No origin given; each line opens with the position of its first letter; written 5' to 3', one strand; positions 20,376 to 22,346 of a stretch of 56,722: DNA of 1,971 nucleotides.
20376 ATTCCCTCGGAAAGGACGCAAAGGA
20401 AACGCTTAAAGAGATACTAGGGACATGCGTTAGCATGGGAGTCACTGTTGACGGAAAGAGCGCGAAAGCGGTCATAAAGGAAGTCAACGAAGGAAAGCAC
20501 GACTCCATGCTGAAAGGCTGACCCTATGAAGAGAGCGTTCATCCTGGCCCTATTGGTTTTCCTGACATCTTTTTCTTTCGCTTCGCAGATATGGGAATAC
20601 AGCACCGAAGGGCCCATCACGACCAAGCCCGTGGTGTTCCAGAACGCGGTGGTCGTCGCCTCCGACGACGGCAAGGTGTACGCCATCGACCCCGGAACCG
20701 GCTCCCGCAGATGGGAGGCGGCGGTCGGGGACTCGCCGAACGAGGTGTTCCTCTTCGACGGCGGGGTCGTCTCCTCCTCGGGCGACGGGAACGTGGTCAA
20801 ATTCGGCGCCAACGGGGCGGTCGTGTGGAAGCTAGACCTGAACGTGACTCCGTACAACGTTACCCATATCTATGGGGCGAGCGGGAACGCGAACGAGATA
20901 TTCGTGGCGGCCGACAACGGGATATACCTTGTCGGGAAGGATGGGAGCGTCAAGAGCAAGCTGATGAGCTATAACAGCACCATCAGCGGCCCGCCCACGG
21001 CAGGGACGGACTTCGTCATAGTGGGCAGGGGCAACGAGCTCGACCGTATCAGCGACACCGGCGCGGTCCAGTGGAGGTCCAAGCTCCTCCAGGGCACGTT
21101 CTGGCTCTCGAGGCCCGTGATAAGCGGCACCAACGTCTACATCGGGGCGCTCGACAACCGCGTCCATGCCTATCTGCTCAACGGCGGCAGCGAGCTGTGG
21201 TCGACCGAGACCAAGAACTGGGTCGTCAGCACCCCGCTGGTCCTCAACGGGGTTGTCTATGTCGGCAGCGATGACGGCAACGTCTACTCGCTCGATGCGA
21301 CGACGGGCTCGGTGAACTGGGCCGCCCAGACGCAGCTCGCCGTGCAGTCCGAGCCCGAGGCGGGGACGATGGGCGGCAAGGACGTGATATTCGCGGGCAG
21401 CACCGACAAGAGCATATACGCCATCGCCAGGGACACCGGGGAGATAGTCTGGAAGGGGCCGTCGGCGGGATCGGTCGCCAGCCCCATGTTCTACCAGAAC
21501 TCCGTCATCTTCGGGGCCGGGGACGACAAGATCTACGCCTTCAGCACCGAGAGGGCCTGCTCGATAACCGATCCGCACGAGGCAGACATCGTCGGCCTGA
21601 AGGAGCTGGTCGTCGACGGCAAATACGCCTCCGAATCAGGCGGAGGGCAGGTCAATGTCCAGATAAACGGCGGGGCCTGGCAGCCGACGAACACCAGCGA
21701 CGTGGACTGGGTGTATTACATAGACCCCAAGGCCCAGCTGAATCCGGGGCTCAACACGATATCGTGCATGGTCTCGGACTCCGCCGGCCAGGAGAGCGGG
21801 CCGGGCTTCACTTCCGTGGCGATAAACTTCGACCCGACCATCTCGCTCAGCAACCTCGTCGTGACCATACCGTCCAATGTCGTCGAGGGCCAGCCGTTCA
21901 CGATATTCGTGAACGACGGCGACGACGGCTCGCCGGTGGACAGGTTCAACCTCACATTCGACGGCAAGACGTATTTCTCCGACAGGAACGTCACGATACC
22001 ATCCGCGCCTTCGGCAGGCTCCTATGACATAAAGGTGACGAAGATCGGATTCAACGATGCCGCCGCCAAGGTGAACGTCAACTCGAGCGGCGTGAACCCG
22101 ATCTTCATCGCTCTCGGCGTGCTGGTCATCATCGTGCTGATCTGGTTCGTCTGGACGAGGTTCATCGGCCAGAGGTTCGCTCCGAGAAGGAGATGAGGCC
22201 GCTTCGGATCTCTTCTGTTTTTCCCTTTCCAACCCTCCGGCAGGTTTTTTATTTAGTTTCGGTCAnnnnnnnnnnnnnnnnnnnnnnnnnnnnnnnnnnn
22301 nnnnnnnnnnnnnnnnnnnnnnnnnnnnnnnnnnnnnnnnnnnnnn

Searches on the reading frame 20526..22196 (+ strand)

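Call 87: search_protein_families(library=pfam, proteins=[window:20526-22196:+], max_evalue=0.00001)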
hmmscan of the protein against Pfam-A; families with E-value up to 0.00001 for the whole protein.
window:20526-22196:+ (556 aa): 5 families
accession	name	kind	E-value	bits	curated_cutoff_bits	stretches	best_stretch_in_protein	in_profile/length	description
PF13570.13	Beta-prop_ACSF4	-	6e-36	124.9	133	2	197-342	55-203/329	Beta-alanine-activating enzyme, beta-propeller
PF13360.13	PQQ_2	-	6.1e-34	118.1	27.6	2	174-270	7-102/233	Outer membrane protein assembly factor BamB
PF01011.28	PQQ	-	5.6e-14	52.2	26.7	0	234-276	50-92/595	Glucose/ethanol/alcohol dehydrogenase, beta-propeller domain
PF25293.1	Beta-prop_EMC1_N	-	4.9e-06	26.8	34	0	40-144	32-143/219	EMC1 N-terminal beta-propeller domain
PF25292.1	Beta-prop_CGLA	-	8.7e-06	25.9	26.8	0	246-308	49-109/316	Lambda-carrageenase beta-propeller domain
